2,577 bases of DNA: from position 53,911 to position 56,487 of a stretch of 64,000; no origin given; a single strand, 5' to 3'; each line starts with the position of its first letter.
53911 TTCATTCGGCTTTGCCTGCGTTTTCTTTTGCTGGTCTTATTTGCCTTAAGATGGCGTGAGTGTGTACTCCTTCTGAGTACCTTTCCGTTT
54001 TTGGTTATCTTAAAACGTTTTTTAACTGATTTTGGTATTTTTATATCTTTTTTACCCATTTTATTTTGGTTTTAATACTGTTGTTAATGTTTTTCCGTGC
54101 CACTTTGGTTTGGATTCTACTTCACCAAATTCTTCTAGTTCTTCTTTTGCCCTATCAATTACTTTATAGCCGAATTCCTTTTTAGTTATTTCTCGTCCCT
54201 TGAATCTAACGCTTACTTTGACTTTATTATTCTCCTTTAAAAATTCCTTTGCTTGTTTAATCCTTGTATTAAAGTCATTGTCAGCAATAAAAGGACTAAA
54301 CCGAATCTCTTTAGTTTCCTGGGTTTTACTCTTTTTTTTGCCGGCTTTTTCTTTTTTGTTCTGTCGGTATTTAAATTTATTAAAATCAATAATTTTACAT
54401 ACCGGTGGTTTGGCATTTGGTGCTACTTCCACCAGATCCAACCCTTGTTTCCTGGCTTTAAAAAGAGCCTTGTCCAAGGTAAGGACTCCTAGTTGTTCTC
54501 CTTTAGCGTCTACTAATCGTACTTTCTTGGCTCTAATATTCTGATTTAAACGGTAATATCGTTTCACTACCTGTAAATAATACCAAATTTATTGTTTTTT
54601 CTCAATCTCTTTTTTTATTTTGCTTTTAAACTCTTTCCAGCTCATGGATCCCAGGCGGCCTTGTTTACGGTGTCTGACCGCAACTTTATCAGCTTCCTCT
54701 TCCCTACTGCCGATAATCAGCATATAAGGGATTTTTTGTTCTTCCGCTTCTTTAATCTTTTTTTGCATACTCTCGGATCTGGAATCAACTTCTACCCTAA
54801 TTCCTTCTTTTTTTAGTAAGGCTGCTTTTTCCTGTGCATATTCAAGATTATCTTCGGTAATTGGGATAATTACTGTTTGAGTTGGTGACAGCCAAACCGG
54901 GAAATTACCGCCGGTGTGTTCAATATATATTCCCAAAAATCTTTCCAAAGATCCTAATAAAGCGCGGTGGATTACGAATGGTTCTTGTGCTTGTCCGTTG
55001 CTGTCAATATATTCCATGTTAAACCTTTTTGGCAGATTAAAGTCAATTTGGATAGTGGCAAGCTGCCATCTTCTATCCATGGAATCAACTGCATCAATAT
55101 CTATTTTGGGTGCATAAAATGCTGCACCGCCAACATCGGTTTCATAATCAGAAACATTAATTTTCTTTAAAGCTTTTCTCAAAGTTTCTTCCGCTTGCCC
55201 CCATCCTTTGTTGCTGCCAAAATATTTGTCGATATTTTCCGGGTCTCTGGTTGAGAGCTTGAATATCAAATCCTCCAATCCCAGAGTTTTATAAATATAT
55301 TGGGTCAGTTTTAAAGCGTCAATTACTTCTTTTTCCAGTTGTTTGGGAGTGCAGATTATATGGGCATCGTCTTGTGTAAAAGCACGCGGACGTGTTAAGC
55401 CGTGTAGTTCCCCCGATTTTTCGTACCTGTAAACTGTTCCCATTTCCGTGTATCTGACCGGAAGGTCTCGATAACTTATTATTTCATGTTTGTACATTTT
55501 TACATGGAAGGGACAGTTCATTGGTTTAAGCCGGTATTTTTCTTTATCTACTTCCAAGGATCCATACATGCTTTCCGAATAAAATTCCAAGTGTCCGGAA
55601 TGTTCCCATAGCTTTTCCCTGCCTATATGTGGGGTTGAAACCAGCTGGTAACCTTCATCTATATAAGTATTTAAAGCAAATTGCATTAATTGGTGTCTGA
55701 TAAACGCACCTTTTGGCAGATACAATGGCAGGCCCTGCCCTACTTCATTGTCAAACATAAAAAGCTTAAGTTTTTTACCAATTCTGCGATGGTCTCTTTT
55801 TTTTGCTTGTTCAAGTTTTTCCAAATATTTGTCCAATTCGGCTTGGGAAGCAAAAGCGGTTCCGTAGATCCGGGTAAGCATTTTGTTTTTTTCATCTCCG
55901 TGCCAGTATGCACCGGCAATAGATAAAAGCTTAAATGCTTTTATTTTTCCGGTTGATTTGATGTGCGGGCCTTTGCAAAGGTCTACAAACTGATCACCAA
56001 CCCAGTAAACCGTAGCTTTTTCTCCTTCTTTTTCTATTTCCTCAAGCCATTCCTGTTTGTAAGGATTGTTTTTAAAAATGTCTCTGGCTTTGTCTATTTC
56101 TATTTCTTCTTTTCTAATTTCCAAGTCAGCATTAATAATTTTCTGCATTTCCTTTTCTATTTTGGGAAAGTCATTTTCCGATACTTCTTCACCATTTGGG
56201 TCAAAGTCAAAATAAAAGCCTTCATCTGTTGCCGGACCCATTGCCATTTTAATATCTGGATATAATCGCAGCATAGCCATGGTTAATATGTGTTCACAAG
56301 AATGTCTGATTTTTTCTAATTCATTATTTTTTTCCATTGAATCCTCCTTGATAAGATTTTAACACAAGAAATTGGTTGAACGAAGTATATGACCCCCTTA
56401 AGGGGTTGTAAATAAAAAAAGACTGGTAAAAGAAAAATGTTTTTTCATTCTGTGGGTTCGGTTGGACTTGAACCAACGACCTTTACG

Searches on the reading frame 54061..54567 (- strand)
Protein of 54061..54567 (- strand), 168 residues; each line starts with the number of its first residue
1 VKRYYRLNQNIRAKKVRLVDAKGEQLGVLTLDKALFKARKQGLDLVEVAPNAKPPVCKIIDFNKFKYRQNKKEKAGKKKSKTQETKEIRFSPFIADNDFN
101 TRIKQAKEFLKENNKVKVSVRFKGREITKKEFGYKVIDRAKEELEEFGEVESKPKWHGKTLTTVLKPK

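Call 10: search_protein_families(library=pfam, proteins=[window:54061-54567:-])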
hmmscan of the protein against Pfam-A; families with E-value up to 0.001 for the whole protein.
window:54061-54567:- (168 aa): 2 families
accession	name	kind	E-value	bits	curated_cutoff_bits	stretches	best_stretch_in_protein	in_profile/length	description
PF00707.27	IF3_C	-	3.2e-31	107.5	34.8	1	84-168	2-86/86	Translation initiation factor IF-3, C-terminal domain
PF05198.21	IF3_N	-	4.7e-31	107.2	26.9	1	7-75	1-69/70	Translation initiation factor IF-3, N-terminal domain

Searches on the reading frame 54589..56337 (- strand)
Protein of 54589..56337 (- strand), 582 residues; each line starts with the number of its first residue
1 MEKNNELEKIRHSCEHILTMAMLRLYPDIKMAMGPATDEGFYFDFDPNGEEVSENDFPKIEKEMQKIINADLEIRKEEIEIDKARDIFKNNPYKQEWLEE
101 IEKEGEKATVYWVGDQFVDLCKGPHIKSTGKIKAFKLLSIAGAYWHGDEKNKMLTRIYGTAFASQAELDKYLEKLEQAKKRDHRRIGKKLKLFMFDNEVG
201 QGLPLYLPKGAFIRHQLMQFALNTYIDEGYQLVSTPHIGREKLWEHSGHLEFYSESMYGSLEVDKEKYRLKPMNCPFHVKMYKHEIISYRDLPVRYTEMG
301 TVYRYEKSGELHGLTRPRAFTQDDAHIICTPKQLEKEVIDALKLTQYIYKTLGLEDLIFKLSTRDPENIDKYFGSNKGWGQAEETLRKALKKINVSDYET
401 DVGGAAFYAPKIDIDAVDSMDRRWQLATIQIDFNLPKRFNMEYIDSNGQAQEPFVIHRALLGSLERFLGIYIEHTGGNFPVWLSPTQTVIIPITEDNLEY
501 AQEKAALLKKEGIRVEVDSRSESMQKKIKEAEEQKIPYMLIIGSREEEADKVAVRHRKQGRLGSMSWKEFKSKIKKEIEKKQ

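Call 60: search_protein_families(library=pfam, proteins=[window:54589-56337:-])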
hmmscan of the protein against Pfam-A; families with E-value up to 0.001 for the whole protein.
window:54589-56337:- (582 aa): 3 families
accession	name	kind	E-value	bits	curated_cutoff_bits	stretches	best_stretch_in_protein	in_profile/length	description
PF00587.30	tRNA-synt_2b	-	5.3e-47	160.6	29.3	1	265-474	8-178/179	tRNA synthetase class II core domain (G, H, P, S and T)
PF03129.25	HGTP_anticodon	-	1.1e-24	86.8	21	1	487-576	1-93/94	Anticodon binding domain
PF07973.19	tRNA_SAD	-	1.2e-16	60.9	24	1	109-158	2-44/44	Threonyl and Alanyl tRNA synthetase second additional domain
